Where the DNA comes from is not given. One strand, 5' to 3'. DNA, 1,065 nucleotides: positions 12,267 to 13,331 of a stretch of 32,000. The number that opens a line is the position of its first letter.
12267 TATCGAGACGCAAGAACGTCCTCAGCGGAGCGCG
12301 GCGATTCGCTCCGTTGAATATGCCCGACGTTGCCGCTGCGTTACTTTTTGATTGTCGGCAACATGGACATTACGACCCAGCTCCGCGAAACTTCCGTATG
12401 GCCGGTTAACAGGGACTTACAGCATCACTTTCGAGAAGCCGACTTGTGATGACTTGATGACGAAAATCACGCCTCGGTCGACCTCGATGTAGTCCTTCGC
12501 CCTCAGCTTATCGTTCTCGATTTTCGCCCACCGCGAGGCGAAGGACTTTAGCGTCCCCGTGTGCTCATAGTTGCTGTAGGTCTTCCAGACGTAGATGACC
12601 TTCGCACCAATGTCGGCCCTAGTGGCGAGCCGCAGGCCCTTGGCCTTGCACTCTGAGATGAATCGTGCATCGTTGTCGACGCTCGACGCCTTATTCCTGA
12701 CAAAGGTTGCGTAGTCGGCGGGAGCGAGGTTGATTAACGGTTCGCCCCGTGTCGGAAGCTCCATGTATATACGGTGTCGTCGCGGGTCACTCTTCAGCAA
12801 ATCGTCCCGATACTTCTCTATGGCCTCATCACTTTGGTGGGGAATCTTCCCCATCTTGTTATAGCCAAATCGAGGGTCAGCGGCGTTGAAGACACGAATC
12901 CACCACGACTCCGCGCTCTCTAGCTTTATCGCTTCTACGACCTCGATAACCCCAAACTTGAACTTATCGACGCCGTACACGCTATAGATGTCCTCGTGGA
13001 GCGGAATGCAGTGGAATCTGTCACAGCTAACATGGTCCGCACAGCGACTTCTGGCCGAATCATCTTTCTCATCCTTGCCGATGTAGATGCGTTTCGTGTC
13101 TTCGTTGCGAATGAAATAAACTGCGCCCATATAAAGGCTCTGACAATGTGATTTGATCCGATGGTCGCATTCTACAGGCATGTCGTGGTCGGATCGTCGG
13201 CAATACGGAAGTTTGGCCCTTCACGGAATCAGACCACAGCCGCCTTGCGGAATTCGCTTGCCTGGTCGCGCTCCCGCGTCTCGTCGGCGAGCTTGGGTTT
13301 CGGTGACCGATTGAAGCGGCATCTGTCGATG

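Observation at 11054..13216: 2.16-kb A+T-richer insertion bounded by a perfect 19-bp inverted repeat, with a nested repeat pair tightly bracketing a GIY-YIG nuclease gene and no classical transposase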

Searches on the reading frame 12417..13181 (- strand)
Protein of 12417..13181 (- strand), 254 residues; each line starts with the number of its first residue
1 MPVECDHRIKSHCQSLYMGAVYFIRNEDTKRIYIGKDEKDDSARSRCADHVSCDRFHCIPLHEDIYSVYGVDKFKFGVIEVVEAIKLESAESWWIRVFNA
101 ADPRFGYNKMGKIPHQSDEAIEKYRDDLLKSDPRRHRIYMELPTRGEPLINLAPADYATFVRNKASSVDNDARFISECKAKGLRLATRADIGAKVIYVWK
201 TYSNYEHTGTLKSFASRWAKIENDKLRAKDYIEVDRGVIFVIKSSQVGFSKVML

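Call 4: search_protein_families(library=pfam, proteins=[window:12417-13181:-], max_evalue=1)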
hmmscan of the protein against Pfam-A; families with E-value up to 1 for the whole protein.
window:12417-13181:- (254 aa): 1 family
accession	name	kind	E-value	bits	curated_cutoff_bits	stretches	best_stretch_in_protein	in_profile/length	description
PF01541.30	GIY-YIG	-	0.0014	19.3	22.6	1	18-100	1-74/78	GIY-YIG catalytic domain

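Call 9: search_protein_families(library=ncbifam, proteins=[window:12417-13181:-], max_evalue=1)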
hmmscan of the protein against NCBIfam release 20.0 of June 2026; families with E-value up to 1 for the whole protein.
window:12417-13181:- (254 aa): 1 family
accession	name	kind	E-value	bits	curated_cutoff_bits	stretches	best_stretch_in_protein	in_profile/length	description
TIGR01453.1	grpIintron_endo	subfamily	5.7e-09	36.3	56.05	1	18-108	1-86/215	group I intron endonuclease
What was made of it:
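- On GIY-YIG nuclease superfamily (the 237-aa protein): TIGR01453 E = 5.7e-9 (below its cutoff); PF01541 E = 1.4e-3 (below its cutoff) (calls 4, 9).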

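Call 10: search_protein_families(library=phrogs, proteins=[window:12417-13181:-], max_evalue=1)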
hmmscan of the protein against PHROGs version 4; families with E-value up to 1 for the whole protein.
window:12417-13181:- (254 aa): 6 families
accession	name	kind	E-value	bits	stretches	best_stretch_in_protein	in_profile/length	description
phrog_7168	-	DNA, RNA and nucleotide metabolism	2.8e-09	37.8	1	18-110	1-94/284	homing endonuclease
phrog_5123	-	DNA, RNA and nucleotide metabolism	6.8e-07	30.3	1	20-111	3-92/152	homing endonuclease with GIY-YIG motif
phrog_314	-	DNA, RNA and nucleotide metabolism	4.1e-06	27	1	17-109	177-262/574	homing endonuclease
phrog_19446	-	DNA, RNA and nucleotide metabolism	2.7e-05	24.8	1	18-96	1-77/254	homing endonuclease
phrog_447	-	other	0.025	15.4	1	13-38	21-46/148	NAD synthetase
phrog_164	-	DNA, RNA and nucleotide metabolism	0.056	13.5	1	58-164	363-457/500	ParA-like partition protein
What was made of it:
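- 12417..13130 (-): GIY-YIG nuclease gene (237 aa from M18; the longest ORF runs to 13181); cargo. TIGR01453 5.7e-9, phrog_7168 2.8e-9, PF01541 1.4e-3 (calls 4, 9, 10).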

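Call 20: find_encoding_contigs(protein=window:12417-13181:-, flank=10000, max_places=10)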
Protein window:12417-13181:- (254 aa): no gene with exactly this product is on record in the collection.

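Call 21: find_homologous_proteins(query=window:12417-13181:-)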
Query window:12417-13181:- (254 aa): 11 proteins with E <= 0.001 among 211 candidates.
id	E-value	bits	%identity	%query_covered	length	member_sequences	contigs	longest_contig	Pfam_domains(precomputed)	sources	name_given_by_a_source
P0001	2.6e-128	445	86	90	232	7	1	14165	-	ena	-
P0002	9.8e-122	423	84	89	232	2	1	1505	-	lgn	-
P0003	2.2e-120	419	83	89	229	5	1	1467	-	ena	-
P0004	1.0e-112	394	79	89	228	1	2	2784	-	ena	-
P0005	1.6e-106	374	75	89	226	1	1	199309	PF01541.31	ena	-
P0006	5.4e-104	365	73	89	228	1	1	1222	PF01541.31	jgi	jgi:hypothetical protein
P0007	1.7e-76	275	85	55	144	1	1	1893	-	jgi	jgi:hypothetical protein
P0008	9.8e-76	273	83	57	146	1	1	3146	-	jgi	jgi:hypothetical protein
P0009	4.7e-74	267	58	88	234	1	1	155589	PF01541.31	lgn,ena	-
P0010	1.2e-70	256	59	89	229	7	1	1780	PF01541.31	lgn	-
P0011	4.8e-52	195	48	89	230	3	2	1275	-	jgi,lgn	jgi:hypothetical protein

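Call 22: find_encoding_contigs(protein=P0001, flank=8000, max_places=4)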
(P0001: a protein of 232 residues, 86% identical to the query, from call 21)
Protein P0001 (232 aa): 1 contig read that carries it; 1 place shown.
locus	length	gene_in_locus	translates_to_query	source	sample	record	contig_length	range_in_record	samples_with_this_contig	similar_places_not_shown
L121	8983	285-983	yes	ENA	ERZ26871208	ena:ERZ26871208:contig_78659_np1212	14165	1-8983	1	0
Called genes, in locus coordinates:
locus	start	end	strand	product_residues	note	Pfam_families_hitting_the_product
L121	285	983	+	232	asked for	-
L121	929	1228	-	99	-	-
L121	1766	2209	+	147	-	PF00027:cNMP_binding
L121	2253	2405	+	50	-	-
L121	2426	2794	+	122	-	-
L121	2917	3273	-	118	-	-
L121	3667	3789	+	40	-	-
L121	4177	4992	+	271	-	PF08308:PEGA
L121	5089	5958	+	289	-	-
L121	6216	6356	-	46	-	-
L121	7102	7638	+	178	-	-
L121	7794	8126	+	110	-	-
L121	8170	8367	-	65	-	-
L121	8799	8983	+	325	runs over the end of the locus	PF16640:Big_3_5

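Call 23: find_encoding_contigs(protein=P0005, flank=8000, max_places=4)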
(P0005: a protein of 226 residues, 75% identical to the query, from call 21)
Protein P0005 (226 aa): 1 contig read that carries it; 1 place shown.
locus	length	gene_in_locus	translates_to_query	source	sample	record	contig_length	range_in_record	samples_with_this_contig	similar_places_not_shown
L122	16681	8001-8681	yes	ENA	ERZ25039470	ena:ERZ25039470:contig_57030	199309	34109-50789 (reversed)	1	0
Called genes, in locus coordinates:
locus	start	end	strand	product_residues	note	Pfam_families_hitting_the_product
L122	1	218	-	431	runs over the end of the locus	PF04972:BON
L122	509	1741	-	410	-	PF00589:Phage_integrase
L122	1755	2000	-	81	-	PF12728:HTH_17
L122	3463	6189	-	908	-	PF08751:TrwC, PF01443:Viral_helicase1 (faint), PF13604:AAA_30, PF13245:AAA_19, PF22232:TraI_hel_assoc_N (weak), PF13538:UvrD_C_2 (weak)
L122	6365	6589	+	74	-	PF12728:HTH_17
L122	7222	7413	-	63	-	-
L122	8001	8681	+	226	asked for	PF01541:GIY-YIG (faint)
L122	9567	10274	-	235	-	-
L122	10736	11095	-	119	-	-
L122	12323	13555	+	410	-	PF00483:NTP_transferase, PF24894:Hexapep_GlmU, PF25084:LbH_EIF2B, PF25247:LbH_GLGC (faint)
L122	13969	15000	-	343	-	PF01548:DEDD_Tnp_IS110, PF02371:Transposase_20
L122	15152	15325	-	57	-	-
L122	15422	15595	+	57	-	-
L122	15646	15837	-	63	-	-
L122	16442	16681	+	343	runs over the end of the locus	PF01548:DEDD_Tnp_IS110, PF02371:Transposase_20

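Call 24: find_encoding_contigs(protein=P0009, flank=8000, max_places=4)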
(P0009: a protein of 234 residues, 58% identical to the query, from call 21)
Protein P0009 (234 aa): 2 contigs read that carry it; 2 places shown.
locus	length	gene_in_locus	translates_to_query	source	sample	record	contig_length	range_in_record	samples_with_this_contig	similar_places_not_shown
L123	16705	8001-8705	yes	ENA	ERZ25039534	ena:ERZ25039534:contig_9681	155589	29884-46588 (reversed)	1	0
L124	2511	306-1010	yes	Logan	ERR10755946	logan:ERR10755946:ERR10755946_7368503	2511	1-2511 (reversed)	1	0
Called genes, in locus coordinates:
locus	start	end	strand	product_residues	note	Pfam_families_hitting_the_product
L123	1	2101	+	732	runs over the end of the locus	-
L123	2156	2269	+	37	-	-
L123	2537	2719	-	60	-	-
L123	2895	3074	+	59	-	-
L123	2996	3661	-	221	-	PF04203:Sortase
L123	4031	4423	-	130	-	-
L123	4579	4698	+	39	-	-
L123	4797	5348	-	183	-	-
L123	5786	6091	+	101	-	PF13924:Lipocalin_5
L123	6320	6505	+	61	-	-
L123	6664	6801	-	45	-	-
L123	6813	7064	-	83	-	-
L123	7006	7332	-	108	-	-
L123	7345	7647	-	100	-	-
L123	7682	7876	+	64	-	-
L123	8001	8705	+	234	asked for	PF01541:GIY-YIG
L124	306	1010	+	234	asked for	PF01541:GIY-YIG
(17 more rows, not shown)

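Call 47: search_solved_structures(query=window:12417-13130:-, max_evalue=1)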
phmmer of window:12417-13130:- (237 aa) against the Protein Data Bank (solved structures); distinct sequences matched with E-value up to 1: 2.
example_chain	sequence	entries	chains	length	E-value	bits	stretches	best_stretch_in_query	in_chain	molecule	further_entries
3qsy_B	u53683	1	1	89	0.43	13.4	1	52-114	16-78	Translation initiation factor 2 subunit alpha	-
2qmu_B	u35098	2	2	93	0.47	13.3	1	52-114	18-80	Translation initiation factor 2 alpha subunit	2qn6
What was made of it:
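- On GIY-YIG homing endonucleases (I-TevI type): The C-terminal 120 aa are conserved but match no family or solved structure (calls 4, 47).
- Closest known: Free-standing GIY-YIG homing endonuclease genes. Different: The C-terminal half has no recognisable NUMOD or HTH domain and no solved relative (calls 4, 47).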

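Call 48: search_protein_families(library=padloc, proteins=[window:12417-13130:-], max_evalue=1)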
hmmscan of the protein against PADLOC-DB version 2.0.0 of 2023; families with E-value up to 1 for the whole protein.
window:12417-13130:- (237 aa): 0 families

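Call 80: find_encoding_contigs(protein=P0004, flank=3000, max_places=2)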
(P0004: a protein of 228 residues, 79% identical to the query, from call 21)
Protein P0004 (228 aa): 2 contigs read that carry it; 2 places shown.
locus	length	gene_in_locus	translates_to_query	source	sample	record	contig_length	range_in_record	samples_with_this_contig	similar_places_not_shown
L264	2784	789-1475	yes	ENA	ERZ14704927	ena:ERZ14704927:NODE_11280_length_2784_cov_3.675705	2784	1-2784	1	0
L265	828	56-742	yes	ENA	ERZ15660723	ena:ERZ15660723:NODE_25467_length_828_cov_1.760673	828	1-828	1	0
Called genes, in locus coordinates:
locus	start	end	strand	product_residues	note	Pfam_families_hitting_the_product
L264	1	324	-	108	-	?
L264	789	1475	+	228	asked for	-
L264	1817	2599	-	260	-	-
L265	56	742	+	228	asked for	-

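Call 92: predict_structure(alignment_id=A4)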
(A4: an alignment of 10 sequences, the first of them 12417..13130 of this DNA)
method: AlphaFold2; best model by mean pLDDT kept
length: 237 residues; sequences in the alignment: 10
mean_pLDDT: 50.1   pTM: 0.31
mean pLDDT of the five models: 50.1, 42.9, 42.1, 41.8, 37.6
residues with pLDDT >= 90: 0; 70-90: 6; 50-70: 131; < 50: 100
segments of 3 or more residues with pLDDT < 50: 34-39, 63-75, 80-98, 119-123, 125-127, 144-150, 167-191, 219-237
pLDDT, mean of each block of 10 residues (from residue 1): 63 61 53 45 61 69 42 47 43 44 59 53 50 54 48 55 51 42 42 52 54 51 30 26
secondary structure, 60 per line:
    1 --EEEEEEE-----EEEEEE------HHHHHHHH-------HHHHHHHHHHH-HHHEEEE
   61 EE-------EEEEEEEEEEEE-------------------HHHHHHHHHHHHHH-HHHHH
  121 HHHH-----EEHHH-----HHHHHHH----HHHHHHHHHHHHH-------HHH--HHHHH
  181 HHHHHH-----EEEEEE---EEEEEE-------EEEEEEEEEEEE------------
elements in order: E3-9 E15-20 H27-34 H42-52 E57-62 E70-81 H101-114 H116-124 H140-146 H151-163 H176-186 E192-197 E201-206 E214-225
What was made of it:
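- On GIY-YIG homing endonucleases (I-TevI type): The AlphaFold model is too poor to use (pLDDT 50; call 92).
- Tried and rejected: Structure of the nuclease: pLDDT 50, so no fold search was run (call 92).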

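Call 105: search_protein_representatives(alignment_id=A4)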
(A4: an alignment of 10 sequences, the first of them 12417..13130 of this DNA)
Query: 10 sequences, 234 profile positions. Proteins with E-value up to 0.001 (for the whole library): 14486; up to 1e-10: 68; up to 1e-30: 3. The best 150 are listed.
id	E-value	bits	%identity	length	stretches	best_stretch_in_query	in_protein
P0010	2.0e-111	387.6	-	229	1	1-233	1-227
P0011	7.3e-103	359.5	-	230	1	1-233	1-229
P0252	5.2e-35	137.5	-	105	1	1-103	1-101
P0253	1.8e-14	70.3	-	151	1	1-125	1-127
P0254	2.5e-14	69.8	-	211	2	2-94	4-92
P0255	5.8e-14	68.6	-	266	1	2-119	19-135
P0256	1.3e-13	67.5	-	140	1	4-121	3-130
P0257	3.0e-13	66.3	-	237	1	4-139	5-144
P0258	3.3e-13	66.2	-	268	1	2-146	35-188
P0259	4.1e-13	65.8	-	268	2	3-79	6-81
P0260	4.2e-13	65.8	-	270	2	4-103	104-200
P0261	4.6e-13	65.7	-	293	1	2-103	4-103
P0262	4.8e-13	65.6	-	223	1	4-138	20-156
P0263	1.1e-12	64.5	-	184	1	4-140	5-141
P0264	1.5e-12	64.0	-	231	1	4-141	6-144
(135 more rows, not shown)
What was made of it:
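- The full-length family is tiny, 3 representatives in 1.84 billion proteins, while arms are widespread (call 105).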
